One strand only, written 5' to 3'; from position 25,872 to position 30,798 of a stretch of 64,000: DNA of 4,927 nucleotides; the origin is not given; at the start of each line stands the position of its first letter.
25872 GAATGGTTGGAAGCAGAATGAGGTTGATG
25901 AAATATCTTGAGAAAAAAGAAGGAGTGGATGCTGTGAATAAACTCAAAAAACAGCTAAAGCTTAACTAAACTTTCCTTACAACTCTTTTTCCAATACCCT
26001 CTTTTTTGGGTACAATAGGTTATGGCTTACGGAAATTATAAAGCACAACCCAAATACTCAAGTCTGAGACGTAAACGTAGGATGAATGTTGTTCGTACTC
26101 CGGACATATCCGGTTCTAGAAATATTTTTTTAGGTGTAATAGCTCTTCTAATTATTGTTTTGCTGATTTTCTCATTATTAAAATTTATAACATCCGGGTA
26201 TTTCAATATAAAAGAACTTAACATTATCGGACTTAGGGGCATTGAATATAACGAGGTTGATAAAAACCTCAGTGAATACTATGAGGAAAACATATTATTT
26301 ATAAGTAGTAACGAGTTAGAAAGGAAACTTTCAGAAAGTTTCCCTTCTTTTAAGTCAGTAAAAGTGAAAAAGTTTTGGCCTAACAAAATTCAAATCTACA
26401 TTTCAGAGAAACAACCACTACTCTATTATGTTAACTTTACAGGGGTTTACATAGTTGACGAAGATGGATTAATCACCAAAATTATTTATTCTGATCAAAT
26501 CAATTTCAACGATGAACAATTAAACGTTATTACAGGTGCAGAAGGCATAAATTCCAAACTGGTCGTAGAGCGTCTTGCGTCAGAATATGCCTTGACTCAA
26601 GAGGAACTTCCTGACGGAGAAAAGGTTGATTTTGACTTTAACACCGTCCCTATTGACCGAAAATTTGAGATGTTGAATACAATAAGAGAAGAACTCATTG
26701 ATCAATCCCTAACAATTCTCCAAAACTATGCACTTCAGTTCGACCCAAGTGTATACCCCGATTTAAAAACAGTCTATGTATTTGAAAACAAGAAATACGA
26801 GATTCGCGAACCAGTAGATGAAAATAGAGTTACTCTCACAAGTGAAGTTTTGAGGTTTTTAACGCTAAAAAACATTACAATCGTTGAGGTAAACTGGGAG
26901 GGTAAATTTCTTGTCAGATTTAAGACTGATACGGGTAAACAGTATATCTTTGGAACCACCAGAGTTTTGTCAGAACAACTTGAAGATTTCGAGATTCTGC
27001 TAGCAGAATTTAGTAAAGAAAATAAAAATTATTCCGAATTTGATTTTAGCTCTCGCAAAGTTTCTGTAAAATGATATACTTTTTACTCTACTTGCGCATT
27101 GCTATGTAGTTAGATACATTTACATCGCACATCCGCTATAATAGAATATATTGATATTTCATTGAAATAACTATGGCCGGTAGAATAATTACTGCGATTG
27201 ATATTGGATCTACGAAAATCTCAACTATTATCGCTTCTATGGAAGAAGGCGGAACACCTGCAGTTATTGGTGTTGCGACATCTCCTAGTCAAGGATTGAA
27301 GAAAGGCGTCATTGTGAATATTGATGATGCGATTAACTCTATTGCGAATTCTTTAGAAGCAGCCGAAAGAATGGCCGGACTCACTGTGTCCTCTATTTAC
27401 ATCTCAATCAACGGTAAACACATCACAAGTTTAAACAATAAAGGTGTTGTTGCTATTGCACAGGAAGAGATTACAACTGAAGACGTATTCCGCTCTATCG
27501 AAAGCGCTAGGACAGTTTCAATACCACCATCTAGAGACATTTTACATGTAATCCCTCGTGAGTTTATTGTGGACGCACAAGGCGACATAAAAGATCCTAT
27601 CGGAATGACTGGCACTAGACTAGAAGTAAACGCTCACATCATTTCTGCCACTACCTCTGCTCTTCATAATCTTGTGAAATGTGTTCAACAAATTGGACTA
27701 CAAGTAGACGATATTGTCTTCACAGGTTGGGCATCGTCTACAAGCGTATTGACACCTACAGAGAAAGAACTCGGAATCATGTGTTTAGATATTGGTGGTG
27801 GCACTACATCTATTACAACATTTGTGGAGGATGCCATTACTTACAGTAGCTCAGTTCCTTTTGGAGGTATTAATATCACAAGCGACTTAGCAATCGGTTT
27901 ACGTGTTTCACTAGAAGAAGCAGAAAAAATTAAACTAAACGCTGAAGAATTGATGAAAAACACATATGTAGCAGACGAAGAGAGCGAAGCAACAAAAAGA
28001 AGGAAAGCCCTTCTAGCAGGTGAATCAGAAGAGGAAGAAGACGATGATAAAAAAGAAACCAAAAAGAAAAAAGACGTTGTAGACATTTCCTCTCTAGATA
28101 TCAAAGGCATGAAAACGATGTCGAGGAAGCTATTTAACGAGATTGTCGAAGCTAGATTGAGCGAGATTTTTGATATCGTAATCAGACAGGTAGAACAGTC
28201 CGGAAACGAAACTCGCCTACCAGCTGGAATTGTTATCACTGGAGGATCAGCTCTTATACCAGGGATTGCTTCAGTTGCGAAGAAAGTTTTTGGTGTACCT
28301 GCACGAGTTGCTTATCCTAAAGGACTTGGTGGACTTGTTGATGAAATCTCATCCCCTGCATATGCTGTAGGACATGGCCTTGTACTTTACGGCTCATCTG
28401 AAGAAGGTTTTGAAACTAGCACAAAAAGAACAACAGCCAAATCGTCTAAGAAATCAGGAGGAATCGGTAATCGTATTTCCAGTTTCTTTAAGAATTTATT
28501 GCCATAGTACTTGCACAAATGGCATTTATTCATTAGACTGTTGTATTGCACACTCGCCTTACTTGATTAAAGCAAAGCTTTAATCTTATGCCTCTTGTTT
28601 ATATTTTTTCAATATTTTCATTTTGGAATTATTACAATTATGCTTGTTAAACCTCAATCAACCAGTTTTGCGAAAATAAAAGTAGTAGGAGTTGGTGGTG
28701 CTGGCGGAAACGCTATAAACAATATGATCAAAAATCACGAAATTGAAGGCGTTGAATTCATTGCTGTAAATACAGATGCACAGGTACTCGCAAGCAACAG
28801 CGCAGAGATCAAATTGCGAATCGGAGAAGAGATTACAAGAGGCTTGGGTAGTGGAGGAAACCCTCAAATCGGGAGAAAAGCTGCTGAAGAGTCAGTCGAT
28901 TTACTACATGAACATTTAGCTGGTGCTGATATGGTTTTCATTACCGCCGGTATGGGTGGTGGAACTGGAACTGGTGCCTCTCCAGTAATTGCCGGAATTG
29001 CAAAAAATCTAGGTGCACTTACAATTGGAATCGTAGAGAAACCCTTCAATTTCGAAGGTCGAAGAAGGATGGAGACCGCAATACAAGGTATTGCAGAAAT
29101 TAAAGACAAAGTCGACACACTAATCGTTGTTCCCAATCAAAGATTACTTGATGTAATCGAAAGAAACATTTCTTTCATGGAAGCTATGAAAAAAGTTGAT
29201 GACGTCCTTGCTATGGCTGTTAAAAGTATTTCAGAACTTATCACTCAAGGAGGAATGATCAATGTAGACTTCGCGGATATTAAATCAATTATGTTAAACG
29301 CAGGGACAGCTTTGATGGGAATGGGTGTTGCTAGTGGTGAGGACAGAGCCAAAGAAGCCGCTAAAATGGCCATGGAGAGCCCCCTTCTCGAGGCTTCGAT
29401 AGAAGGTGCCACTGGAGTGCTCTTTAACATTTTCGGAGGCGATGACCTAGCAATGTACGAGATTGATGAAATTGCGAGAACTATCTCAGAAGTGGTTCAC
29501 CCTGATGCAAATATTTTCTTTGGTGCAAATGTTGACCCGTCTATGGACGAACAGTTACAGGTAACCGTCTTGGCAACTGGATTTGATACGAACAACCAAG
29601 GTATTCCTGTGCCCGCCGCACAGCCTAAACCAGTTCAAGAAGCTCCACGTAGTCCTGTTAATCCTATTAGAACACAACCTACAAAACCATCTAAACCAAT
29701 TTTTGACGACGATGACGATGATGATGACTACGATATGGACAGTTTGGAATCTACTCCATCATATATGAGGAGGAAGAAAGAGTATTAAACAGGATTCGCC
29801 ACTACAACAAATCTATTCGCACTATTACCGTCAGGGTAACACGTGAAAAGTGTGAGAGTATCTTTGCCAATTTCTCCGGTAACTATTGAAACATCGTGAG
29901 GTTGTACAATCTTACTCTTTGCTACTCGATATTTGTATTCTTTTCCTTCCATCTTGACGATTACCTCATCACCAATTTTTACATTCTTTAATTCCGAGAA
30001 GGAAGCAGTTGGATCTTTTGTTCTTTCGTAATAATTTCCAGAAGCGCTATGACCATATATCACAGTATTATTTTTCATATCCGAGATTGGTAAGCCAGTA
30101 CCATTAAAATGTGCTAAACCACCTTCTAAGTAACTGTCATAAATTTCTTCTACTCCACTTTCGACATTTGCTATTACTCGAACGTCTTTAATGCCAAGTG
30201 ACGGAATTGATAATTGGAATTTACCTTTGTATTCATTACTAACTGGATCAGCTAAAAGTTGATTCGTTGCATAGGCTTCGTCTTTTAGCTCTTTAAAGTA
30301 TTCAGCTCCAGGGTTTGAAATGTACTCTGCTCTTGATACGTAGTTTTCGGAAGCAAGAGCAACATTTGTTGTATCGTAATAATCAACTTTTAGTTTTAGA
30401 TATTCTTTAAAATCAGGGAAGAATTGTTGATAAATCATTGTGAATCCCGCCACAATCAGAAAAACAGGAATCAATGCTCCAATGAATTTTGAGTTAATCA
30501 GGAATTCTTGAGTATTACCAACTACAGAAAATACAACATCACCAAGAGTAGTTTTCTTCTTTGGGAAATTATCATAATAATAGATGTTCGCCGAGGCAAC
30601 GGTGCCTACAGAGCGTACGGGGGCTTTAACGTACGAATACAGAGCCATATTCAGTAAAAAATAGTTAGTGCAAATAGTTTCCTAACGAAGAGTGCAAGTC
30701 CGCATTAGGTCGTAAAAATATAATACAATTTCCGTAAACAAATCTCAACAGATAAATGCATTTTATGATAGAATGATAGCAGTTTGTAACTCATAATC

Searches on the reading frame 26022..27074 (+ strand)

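Call 86: search_protein_families(library=pfam, proteins=[window:26022-27074:+], max_evalue=0.001)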
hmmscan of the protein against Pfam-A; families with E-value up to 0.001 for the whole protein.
window:26022-27074:+ (350 aa): 1 family
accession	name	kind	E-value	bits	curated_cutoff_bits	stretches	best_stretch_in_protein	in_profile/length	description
PF08478.15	POTRA_1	-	2.5e-11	44.1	23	1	61-129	1-68/69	POTRA domain, FtsQ-type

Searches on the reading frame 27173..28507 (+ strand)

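Call 86: search_protein_families(library=pfam, proteins=[window:27173-28507:+], max_evalue=0.001)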
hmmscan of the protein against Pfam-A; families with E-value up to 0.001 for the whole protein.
window:27173-28507:+ (444 aa): 4 families
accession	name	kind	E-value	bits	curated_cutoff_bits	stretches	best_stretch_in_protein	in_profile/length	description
PF14450.12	FtsA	-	3.1e-37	128.2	31.8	2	203-402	1-127/127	Cell division protein FtsA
PF02491.25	SHS2_FTSA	-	1.2e-29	102.9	25.4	1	81-157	1-78/79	SHS2 domain inserted in FTSA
PF11104.14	PilM_2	-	2.6e-09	36.9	27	1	9-257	2-237/340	Type IV pilus assembly protein PilM;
PF06723.19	MreB_Mbl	-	9.1e-09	35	27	1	195-380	140-304/327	MreB/Mbl protein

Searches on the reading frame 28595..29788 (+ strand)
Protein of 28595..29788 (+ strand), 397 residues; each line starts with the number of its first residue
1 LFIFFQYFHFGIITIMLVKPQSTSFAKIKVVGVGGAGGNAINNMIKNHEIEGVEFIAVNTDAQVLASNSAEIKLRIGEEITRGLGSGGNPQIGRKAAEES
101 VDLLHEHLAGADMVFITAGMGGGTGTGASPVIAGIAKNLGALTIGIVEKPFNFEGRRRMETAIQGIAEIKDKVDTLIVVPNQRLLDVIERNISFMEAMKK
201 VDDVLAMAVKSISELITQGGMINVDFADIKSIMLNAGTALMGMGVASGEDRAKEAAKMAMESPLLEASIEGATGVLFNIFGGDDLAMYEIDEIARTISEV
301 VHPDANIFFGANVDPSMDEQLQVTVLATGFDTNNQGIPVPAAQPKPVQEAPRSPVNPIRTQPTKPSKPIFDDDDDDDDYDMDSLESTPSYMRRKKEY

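Call 5: search_protein_families(library=pfam, proteins=[window:28595-29788:+], max_evalue=0.01)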
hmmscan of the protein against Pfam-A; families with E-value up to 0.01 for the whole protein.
window:28595-29788:+ (397 aa): 2 families
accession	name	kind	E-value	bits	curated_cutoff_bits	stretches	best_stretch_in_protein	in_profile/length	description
PF00091.31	Tubulin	-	4.6e-50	171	33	1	27-188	1-189/190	Tubulin/FtsZ family, GTPase domain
PF12327.13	FtsZ_C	-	3e-33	114.4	27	1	237-331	1-95/95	FtsZ family, C-terminal domain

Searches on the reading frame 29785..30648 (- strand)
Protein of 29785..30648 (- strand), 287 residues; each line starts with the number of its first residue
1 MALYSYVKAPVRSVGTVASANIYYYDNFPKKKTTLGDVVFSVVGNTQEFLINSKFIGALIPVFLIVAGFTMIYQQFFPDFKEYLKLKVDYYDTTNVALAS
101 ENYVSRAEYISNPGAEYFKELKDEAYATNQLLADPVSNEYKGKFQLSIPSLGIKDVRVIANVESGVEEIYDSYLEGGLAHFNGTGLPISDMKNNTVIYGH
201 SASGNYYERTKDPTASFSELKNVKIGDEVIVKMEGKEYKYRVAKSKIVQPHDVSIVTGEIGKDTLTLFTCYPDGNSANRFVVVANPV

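Call 5: search_protein_families(library=pfam, proteins=[window:29785-30648:-], max_evalue=0.01)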
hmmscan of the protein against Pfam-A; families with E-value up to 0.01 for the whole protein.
window:29785-30648:- (287 aa): 1 family
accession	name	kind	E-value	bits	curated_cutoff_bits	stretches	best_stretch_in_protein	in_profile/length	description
PF04203.18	Sortase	-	7.8e-22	77.8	26.6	1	146-287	1-125/125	Sortase domain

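Call 63: search_protein_families(library=ncbifam, proteins=[window:29785-30648:-], max_evalue=0.01)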
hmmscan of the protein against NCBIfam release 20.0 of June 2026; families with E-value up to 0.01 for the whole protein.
window:29785-30648:- (287 aa): 6 families
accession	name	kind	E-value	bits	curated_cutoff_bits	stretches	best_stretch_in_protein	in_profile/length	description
NF033745.1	class_C_sortase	subfamily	7.3e-22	78.2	160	1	168-284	110-218/220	class C sortase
TIGR01076.1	sortase_fam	subfamily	4.4e-20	71.9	39.35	1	172-283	21-124/136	sortase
NF058671.1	sortase_SrtD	exception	3.1e-18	66.1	140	1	136-285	52-186/187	class D sortase, LPxTATN-specific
NF033746.1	class_D_sortase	subfamily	4.7e-18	65.3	165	1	153-287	15-134/135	class D sortase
NF033747.1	class_E_sortase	subfamily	5e-11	42.8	160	1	140-284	68-203/211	class E sortase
TIGR03784.1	marine_sortase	equivalog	7.9e-08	32.1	158.25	1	216-283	102-173/174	class GN sortase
